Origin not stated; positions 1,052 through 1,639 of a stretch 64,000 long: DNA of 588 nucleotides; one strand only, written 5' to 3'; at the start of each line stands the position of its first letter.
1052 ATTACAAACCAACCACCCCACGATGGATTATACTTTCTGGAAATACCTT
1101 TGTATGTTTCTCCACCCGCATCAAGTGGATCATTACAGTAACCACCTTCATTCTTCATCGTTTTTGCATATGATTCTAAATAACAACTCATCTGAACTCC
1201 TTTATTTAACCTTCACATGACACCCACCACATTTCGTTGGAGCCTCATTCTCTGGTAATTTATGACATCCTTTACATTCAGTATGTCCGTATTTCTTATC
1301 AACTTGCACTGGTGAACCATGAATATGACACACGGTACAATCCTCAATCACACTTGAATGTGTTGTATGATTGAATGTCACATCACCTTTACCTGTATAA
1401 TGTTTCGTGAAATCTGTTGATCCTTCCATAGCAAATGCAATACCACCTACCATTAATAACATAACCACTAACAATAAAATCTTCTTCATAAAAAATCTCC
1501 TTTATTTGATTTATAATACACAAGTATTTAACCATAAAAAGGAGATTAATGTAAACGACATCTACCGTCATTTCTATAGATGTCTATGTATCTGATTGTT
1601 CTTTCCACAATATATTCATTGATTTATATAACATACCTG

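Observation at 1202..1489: Phage-encoded PpcA/c7-type triheme cytochrome next to the endolysin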

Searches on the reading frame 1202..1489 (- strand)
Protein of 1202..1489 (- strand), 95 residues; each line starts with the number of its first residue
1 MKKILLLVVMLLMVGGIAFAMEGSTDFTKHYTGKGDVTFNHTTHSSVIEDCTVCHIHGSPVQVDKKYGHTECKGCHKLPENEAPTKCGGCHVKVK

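Call 3: search_protein_families(library=pfam, proteins=[window:1202-1489:-], max_evalue=0.1)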
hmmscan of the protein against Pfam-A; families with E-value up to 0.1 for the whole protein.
window:1202-1489:- (95 aa): 1 family
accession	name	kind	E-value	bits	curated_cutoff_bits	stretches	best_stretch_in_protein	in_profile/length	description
PF02085.21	Cytochrom_CIII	-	1.5e-05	25.7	22.9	1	29-83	13-60/101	Class III cytochrome C family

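Call 6: search_dna_similar(query=window:1202-1489:-, collection=phages, mode=protein, max_evalue=0.001, max_rows=40)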
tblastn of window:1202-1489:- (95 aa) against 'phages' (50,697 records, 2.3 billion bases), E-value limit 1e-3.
No match.

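Call 8: search_solved_structures(query=window:1202-1489:-, max_evalue=1, show_alignments=3)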
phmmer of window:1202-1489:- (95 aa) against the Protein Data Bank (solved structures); distinct sequences matched with E-value up to 1: 38.
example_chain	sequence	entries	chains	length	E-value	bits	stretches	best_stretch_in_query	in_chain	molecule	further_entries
1ehj_A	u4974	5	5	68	2.4e-11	46.9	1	28-93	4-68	CYTOCHROME C7 | CYTOCHROME C551.5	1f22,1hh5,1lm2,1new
1kwj_A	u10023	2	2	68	5.1e-11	45.8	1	28-93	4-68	cytochrome c7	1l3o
3bxu_A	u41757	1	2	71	3.8e-10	43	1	31-93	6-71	Cytochrome c3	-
3h34_A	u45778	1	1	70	2.6e-09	40.4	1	34-92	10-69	Cytochrome c7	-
3h4n_A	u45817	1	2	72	1.6e-08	37.9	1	34-93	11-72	Cytochrome c7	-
3sj1_X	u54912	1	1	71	2.2e-08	37.4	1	34-93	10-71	CYTOCHROME C7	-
3sel_X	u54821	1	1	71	2.8e-08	37.1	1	34-93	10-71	CYTOCHROME C7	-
3sj4_X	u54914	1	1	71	2.9e-08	37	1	34-93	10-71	CYTOCHROME C7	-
4hb8_A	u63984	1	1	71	3e-08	37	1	34-93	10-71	PpcA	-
3sj0_X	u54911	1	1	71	3.1e-08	36.9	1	34-93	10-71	CYTOCHROME C7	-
2n91_A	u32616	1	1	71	3.2e-08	36.9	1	34-93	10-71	Cytochrome C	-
4hb6_A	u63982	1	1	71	3.5e-08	36.8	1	34-93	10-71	PpcA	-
4haj_A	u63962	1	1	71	3.6e-08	36.7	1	34-93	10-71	PpcA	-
1os6_A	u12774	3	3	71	3.7e-08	36.7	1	34-93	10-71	PpcA | Cytochrome c3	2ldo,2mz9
4hbf_A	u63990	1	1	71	1.3e-07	35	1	34-93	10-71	PpcA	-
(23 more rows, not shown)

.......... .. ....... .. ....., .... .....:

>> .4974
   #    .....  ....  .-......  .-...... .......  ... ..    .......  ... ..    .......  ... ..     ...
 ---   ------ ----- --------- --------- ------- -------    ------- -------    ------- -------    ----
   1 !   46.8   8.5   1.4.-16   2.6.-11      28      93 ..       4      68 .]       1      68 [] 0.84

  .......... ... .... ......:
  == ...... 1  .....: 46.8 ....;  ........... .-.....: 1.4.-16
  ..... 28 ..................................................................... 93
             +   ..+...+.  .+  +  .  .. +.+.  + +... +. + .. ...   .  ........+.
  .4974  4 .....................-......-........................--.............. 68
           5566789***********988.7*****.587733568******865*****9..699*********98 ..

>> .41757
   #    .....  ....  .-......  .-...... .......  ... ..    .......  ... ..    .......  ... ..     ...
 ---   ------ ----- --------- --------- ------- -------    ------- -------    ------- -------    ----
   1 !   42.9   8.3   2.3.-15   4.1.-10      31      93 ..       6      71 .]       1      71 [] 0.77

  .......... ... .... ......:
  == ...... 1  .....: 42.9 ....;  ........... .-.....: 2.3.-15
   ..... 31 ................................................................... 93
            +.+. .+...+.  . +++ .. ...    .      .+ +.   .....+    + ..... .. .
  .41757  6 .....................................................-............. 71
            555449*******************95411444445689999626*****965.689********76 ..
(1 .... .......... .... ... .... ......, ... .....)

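Call 12: search_protein_families(library=phrogs, proteins=[window:1202-1489:-], max_evalue=0.00001)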
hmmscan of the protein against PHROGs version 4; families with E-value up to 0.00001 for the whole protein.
window:1202-1489:- (95 aa): 0 families

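Call 13: find_homologous_proteins(query=window:1202-1489:-, max_evalue=0.001)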
Query window:1202-1489:- (95 aa): 1 proteins with E <= 0.001 among 1 candidates.
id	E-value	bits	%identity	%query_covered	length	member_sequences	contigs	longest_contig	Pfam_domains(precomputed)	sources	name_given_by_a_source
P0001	2.5e-59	215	100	100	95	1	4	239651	PF02085.22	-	-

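Call 14: find_related_loci(query=window:1202-1489:-, collection=viral_contigs, flank=10000)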
Query window:1202-1489:- (95 aa) in viral_contigs; peptide patterns used: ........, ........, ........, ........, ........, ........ (x = any residue, [..] = any of these).
31 stretches matched a pattern, but none encodes a relative of the query by tblastn (E <= 1e-3).

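Call 16: find_encoding_contigs(protein=P0001, flank=10000, max_places=10)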
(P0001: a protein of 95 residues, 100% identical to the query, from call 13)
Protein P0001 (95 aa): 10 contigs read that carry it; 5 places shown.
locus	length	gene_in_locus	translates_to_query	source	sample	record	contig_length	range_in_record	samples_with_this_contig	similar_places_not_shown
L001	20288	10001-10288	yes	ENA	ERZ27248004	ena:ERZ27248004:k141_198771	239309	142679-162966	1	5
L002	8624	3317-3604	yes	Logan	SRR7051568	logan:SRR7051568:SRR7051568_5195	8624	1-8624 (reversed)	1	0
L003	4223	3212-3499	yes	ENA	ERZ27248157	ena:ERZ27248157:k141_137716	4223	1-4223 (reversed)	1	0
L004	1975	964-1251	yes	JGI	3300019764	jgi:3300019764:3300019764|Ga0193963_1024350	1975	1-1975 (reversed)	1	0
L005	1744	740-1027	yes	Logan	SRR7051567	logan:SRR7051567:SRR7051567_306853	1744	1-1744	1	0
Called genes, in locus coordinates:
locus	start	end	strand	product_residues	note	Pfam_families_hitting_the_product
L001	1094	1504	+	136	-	-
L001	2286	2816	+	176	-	-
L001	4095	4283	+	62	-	-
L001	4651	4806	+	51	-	-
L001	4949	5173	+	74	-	-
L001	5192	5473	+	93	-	-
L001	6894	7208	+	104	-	-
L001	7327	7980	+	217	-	PF02511:Thy1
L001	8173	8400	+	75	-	-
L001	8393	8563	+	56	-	-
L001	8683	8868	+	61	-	-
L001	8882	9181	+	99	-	-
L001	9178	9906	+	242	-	-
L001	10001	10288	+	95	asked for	PF02085:Cytochrom_CIII (faint)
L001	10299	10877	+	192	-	PF05838:Glyco_hydro_108, PF09374:PG_binding_3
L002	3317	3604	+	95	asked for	PF02085:Cytochrom_CIII (faint)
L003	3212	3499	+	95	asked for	PF02085:Cytochrom_CIII (faint)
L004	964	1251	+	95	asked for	PF02085:Cytochrom_CIII (faint)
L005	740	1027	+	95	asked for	PF02085:Cytochrom_CIII (faint)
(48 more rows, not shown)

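Call 21: search_protein_representatives(protein=window:1202-1489:-)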
Query: 95 residues. Proteins with E-value up to 0.001 (for the whole library): 257; up to 1e-10: 16; up to 1e-30: 0. The best 150 are listed.
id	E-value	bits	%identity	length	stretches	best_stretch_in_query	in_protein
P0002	2.4e-21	91.8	52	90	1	2-93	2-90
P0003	5.3e-21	90.7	60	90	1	1-93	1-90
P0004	5.2e-19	84.3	48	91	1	1-93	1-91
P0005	2.4e-17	79.0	46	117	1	1-95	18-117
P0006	1.6e-16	76.4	53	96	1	1-93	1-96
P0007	5.4e-15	71.5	48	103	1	1-95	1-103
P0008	3.5e-14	68.9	47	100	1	1-93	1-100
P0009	9.4e-14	67.5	46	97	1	1-93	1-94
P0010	1.1e-13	67.3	46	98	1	1-93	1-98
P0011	1.3e-13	67.0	51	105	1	1-93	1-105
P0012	2.3e-13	66.2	48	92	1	1-93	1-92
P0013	2.5e-13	66.1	43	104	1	1-95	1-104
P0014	3.5e-12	62.4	44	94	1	1-93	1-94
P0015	7.6e-12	61.4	44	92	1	1-93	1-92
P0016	7.8e-12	61.3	44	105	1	5-93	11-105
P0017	8.0e-12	61.3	44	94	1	1-93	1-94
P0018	1.2e-10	57.5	42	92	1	4-93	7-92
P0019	1.9e-10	56.9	46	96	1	3-92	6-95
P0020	3.1e-10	56.2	47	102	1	3-91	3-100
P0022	4.9e-10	55.6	52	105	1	31-93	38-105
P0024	5.9e-10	55.3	41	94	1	1-93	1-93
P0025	6.6e-10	55.2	42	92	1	1-93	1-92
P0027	8.3e-10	54.8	43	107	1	9-93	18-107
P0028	1.3e-09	54.3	45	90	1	19-93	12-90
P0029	2.0e-09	53.6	45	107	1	14-93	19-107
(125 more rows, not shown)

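Call 22: list_cluster_members(proteins=[P0002, P0003, P0004, P0005, P0006, P0007, P0008, P0009, P0010, P0011])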
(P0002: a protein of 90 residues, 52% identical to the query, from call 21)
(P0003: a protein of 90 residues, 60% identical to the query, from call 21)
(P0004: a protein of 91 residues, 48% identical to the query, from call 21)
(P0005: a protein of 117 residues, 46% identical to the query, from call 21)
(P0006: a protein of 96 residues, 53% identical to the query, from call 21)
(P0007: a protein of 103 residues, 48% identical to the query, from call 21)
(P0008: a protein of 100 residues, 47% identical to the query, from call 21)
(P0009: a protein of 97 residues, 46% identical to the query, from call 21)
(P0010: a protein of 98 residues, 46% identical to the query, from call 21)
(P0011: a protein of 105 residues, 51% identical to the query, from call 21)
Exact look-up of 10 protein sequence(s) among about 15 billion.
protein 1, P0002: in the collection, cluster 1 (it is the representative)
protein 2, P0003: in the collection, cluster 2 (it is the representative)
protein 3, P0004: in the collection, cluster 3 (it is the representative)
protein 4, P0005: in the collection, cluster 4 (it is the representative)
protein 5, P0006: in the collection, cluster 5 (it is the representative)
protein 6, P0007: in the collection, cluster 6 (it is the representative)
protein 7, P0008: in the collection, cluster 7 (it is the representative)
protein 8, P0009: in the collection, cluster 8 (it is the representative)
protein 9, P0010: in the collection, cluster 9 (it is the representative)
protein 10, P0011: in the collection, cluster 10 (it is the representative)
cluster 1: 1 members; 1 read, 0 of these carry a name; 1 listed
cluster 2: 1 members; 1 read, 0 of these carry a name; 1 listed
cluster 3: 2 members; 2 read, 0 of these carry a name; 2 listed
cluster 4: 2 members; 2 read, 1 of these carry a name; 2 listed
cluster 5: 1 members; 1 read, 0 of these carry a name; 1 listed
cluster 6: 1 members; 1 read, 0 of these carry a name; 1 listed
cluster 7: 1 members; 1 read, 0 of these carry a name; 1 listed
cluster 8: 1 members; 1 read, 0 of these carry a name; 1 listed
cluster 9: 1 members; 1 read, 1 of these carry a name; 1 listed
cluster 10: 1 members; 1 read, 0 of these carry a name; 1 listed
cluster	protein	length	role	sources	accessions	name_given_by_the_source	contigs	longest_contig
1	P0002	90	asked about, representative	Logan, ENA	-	-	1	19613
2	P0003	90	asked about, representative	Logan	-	-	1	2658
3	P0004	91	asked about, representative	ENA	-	-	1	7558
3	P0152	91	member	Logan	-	-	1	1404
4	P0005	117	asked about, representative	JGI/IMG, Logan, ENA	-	-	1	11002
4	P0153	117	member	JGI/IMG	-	hypothetical protein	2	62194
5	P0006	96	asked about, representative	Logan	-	-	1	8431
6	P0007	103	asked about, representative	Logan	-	-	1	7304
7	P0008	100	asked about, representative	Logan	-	-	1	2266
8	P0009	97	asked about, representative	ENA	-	-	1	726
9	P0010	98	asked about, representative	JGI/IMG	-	hypothetical protein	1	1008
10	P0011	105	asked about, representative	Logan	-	-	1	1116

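Call 23: find_encoding_contigs(protein=P0003, flank=10000, max_places=6)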
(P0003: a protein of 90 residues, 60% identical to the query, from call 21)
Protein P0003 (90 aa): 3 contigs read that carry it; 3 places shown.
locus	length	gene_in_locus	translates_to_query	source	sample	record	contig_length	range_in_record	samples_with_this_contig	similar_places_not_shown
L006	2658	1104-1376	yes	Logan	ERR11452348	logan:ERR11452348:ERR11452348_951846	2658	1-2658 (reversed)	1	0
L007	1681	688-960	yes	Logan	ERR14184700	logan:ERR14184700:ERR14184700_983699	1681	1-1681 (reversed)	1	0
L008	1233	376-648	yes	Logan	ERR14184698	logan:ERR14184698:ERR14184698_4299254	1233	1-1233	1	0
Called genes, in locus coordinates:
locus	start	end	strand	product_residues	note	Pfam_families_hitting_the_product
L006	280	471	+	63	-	-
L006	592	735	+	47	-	-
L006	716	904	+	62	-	-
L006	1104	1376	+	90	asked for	PF02085:Cytochrom_CIII (faint), PF14522:Cytochrome_C7 (faint)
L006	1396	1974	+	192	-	PF05838:Glyco_hydro_108, PF09374:PG_binding_3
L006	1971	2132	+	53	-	-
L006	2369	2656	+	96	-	?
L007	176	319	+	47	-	-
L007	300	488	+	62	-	-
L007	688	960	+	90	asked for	PF02085:Cytochrom_CIII (faint), PF14522:Cytochrome_C7 (faint)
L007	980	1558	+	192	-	PF05838:Glyco_hydro_108, PF09374:PG_binding_3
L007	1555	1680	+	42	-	?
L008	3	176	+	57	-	?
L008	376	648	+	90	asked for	PF02085:Cytochrom_CIII (faint), PF14522:Cytochrome_C7 (faint)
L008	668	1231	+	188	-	?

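Call 24: find_encoding_contigs(protein=P0002, flank=10000, max_places=6)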
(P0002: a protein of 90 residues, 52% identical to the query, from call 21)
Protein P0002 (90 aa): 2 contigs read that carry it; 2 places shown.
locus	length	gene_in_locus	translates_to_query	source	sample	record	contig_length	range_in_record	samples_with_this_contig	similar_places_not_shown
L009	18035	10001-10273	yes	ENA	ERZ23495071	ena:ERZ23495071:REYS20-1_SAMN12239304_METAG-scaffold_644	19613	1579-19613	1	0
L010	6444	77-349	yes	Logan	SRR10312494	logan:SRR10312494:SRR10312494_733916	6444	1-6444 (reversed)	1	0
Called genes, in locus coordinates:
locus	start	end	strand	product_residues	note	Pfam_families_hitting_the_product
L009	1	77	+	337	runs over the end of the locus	PF04055:Radical_SAM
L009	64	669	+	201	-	PF04055:Radical_SAM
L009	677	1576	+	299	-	PF04055:Radical_SAM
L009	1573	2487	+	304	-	PF04055:Radical_SAM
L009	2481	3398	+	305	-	PF04055:Radical_SAM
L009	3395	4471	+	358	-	-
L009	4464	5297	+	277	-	-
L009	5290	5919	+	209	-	PF01041:DegT_DnrJ_EryC1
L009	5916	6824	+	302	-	PF01073:3Beta_HSD, PF01370:Epimerase, PF02719:Polysacc_synt_2 (faint), PF04321:RmlD_sub_bind, PF07993:NAD_binding_4 (faint), PF16363:GDP_Man_Dehyd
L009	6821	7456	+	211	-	PF02585:PIG-L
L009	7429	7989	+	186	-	PF01522:Polysacc_deac_1 (faint)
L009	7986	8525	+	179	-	PF04488:Gly_transf_sug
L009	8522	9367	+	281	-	-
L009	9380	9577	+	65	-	-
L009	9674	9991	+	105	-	PF13442:Cytochrome_CBB3 (weak)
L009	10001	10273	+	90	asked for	PF02085:Cytochrom_CIII (faint), PF14522:Cytochrome_C7 (weak)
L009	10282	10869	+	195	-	PF05838:Glyco_hydro_108, PF09374:PG_binding_3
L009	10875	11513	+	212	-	PF23780:S-AdoMet_lyase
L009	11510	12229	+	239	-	PF11380:Stealth_CR2 (weak)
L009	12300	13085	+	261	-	-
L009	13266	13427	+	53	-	-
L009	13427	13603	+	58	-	-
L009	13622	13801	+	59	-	-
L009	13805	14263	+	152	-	PF08010:Phage_30_3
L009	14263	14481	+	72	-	-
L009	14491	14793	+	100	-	-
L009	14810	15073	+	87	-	-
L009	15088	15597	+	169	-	PF01844:HNH, PF13395:HNH_4 (weak), PF14279:HNH_5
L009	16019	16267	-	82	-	-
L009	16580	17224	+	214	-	-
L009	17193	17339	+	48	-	-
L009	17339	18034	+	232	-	?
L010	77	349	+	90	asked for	PF02085:Cytochrom_CIII (faint), PF14522:Cytochrome_C7 (weak)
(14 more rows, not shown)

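Call 25: find_encoding_contigs(protein=P0153, flank=10000, max_places=4)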
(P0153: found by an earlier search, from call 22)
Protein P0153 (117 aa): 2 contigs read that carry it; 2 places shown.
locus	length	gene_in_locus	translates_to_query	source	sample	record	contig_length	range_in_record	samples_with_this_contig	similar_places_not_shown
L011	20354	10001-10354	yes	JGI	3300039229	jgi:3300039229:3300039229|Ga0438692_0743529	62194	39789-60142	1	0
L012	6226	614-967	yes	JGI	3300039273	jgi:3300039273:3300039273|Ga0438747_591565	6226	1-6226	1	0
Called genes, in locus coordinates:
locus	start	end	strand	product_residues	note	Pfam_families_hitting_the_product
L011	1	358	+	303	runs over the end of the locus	PF04055:Radical_SAM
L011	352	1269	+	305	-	PF04055:Radical_SAM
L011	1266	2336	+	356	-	-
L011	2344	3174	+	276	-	-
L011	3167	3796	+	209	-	PF01041:DegT_DnrJ_EryC1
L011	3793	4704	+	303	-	PF01073:3Beta_HSD, PF01370:Epimerase, PF02719:Polysacc_synt_2 (weak), PF04321:RmlD_sub_bind (weak), PF07993:NAD_binding_4 (faint), PF16363:GDP_Man_Dehyd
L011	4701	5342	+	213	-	PF02585:PIG-L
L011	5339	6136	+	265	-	-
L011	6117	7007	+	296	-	PF00155:Aminotran_1_2 (weak)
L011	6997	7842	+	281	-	PF04055:Radical_SAM, PF13186:SPASM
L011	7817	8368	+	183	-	PF01522:Polysacc_deac_1 (weak)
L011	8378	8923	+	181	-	PF04488:Gly_transf_sug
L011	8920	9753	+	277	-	-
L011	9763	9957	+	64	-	-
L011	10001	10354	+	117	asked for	PF14522:Cytochrome_C7 (weak)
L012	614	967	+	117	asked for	PF14522:Cytochrome_C7 (weak)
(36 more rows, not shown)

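Call 26: find_encoding_contigs(protein=P0004, flank=10000, max_places=4)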
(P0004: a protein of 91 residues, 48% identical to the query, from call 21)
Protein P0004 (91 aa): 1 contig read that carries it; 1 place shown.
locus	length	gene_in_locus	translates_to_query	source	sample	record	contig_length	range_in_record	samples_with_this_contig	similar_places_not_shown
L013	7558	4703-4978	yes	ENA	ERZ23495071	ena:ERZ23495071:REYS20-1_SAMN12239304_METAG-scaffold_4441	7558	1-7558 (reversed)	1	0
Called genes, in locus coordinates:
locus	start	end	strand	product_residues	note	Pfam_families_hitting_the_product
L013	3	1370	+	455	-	?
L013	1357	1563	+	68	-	-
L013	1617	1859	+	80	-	-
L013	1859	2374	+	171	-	PF01327:Pep_deformylase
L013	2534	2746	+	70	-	-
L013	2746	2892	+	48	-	-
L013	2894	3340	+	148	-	-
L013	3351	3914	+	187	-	-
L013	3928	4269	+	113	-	-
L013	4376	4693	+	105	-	PF13442:Cytochrome_CBB3 (weak)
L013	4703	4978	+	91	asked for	PF14522:Cytochrome_C7 (faint)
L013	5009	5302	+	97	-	-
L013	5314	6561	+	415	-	-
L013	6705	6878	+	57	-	-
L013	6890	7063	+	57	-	-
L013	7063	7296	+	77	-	-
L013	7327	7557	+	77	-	?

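Call 27: find_encoding_contigs(protein=P0006, flank=10000, max_places=4)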
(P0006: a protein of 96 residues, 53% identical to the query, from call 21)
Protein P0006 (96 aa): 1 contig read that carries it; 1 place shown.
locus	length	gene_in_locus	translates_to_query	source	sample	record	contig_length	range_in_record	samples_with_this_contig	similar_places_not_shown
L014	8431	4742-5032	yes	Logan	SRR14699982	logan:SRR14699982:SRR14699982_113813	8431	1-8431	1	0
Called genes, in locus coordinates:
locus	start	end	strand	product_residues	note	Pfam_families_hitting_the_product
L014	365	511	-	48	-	-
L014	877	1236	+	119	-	-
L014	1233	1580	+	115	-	PF21866:DUF6915 (weak)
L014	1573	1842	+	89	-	-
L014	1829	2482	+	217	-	PF02511:Thy1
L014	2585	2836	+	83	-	-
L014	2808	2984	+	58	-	-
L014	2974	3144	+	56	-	-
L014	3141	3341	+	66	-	-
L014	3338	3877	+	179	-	-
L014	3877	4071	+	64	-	-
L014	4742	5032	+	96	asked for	PF14522:Cytochrome_C7 (weak)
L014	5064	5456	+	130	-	-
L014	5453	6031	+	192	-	PF05838:Glyco_hydro_108, PF09374:PG_binding_3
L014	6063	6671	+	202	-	PF23780:S-AdoMet_lyase, PF11697:DUF3293 (weak)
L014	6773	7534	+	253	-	PF13248:Zn_ribbon_3 (faint)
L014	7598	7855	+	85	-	-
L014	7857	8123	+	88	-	-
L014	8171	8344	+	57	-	-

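Call 32: find_related_loci(query=A1, collection=viral_contigs, flank=8000)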
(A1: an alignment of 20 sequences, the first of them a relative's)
Query A1 (95 aa) in viral_contigs; peptide patterns used: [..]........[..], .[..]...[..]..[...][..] (x = any residue, [..] = any of these).
92 stretches matched a pattern; 5 encode a relative of the query (tblastn E <= 1e-3); 5 distinct loci.
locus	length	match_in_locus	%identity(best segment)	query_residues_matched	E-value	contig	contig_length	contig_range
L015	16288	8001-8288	42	1-95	5e-20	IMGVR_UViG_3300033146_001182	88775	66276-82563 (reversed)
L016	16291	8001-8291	47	1-93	6e-19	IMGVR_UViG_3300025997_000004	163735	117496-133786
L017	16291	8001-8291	47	1-93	6e-19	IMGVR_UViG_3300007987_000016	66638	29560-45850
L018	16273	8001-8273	41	4-93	6e-16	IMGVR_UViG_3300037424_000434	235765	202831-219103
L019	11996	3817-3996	49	34-93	4e-13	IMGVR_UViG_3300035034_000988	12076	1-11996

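Call 38: predict_structure(alignment_id=A1)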
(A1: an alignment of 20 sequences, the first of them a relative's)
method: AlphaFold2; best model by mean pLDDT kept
length: 95 residues; sequences in the alignment: 20
mean_pLDDT: 84.1   pTM: 0.62
mean pLDDT of the five models: 84.1, 84.1, 81.4, 81.4, 79.0
residues with pLDDT >= 90: 50; 70-90: 32; 50-70: 11; < 50: 2
segments of 3 or more residues with pLDDT < 50: none
pLDDT, mean of each block of 10 residues (from residue 1): 78 61 76 91 92 83 90 95 93 82
secondary structure, 60 per line:
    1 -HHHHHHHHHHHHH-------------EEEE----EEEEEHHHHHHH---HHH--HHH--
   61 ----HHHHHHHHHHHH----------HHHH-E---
elements in order: H2-14 E28-31 E36-40 H41-47 H65-76 H87-90

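Call 41: fold_search(model_id=the predicted structure, library=pdb)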
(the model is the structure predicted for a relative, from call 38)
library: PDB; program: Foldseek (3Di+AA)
matches with E <= 10: 46; with E <= 0.001: 8
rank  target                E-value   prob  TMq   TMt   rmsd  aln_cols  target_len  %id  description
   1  3bxu_A                1.3e-05  1.00  0.57  0.72   2.3        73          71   41  PpcB, A Cytochrome c7 from Geobacter sulfurreducens (released 2008-07-01)
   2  2n91_MODEL_1_A        1.2e-04  1.00  0.55  0.69   3.0        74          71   36  A key amino acid in the control of different functional behavior within the triheme cytochrome family from Geo (released 2016-09-21)
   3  3h34                  2.2e-04  1.00  0.55  0.71   2.2        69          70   36  PpcE, A cytochrome c7 from Geobacter sulfurreducens (released 2009-12-29)
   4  3h33                  5.5e-04  1.00  0.57  0.71   2.3        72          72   33  PpcC, A cytochrome c7 from Geobacter sulfurreducens (released 2009-12-29)
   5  3sj4                  8.1e-04  1.00  0.54  0.68   2.8        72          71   38  PpcA mutant M58K (released 2012-07-04)
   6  1os6                  8.7e-04  1.00  0.52  0.66   3.0        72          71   38  Cytochrome c7 (PpcA) from Geobacter sulfurreducens (released 2004-02-03)
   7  3sj1                  9.3e-04  1.00  0.54  0.68   2.8        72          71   38  PpcA M58D mutant (released 2012-07-04)
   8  4haj                  9.3e-04  1.00  0.54  0.69   2.9        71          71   37  Crystal structure of PpcA K9E mutant (released 2012-10-31)
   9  1new_MODEL_1_A        1.2e-03  1.00  0.55  0.73   2.1        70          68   46  Cytochrome C551.5, NMR (released 1998-04-29)
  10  3h4n_B                1.2e-03  1.00  0.51  0.65   3.1        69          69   35  PpcD, A cytochrome c7 from Geobacter sulfurreducens (released 2009-12-29)
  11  3sj0                  1.5e-03  1.00  0.52  0.66   2.9        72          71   38  PpcA mutant M58S (released 2012-07-04)
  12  1kwj                  2.0e-03  1.00  0.54  0.72   2.2        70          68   44  solution structure determination of the fully oxidized double mutant K9-10A cytochrome c7 from Desulfuromonas acetoxidan (released 2002-02-06)
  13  4hdl                  2.2e-03  1.00  0.53  0.68   2.8        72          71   36  Crystal structure of PpcA F15L mutant (released 2012-10-31)
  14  4hc3                  2.8e-03  1.00  0.54  0.68   2.8        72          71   36  Crystal structure of PpcA V13T mutant (released 2012-10-31)
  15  3sel                  3.0e-03  1.00  0.54  0.68   2.8        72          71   38  PpcA M58N mutant (released 2012-06-27)
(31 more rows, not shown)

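Call 42: fold_search(model_id=the predicted structure, library=viral)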
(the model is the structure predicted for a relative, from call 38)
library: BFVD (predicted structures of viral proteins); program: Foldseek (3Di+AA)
matches with E <= 10: 200; with E <= 0.001: 0
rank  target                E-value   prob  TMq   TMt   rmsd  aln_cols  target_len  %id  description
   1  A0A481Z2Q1            1.6e+00  0.04  0.15  0.12  16.4        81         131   18  Uncharacterized protein [Mimivirus LCMiAC02]
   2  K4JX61                1.6e+00  0.05  0.17  0.06  12.7        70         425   11  SprT-like domain-containing protein [Abalone herpesvirus (isolate Abalone/Australia/Victoria/2009)]
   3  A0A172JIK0            2.0e+00  0.06  0.23  0.17   8.0        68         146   12  Uncharacterized protein [Bacillus phage AR9]
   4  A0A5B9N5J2            2.0e+00  0.06  0.24  0.23  18.1        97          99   11  Uncharacterized protein [Xanthomonas phage Samson]
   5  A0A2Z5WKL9            2.1e+00  0.08  0.22  0.27  16.6        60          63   10  T4 y05I-like putative transcription factor C-terminal domain-containing protein [Enterobacteria phage T2]
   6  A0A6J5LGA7            2.4e+00  0.06  0.22  0.17  15.7        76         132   14  Uncharacterized protein [uncultured Caudovirales phage]
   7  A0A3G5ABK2            2.7e+00  0.09  0.17  0.21  12.3        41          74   12  Uncharacterized protein (Fragment) [Hyperionvirus sp.]
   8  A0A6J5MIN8            2.7e+00  0.04  0.24  0.14  14.9        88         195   15  Uncharacterized protein [uncultured Caudovirales phage]
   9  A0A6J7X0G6            3.1e+00  0.16  0.18  0.37   6.5        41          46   22  Uncharacterized protein [uncultured Caudovirales phage]
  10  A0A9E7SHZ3            3.3e+00  0.04  0.19  0.08   8.3        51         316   20  (no name in the UniProt tables at hand)
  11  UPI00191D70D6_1       3.3e+00  0.02  0.19  0.03  18.9        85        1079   20  (no name look-up for this kind of identifier)
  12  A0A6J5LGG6            3.6e+00  0.08  0.18  0.12  10.9        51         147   20  Uncharacterized protein [uncultured Caudovirales phage]
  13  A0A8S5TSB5            3.6e+00  0.03  0.19  0.19  15.4        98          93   22  Putative periplasmic protein [Siphoviridae sp. cttG313]
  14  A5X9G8                3.6e+00  0.02  0.15  0.16  18.8        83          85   16  Uncharacterized protein [Aeromonas phage phiO18P]
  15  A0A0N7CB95            4.1e+00  0.06  0.22  0.30   8.2        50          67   16  (no name in the UniProt tables at hand)
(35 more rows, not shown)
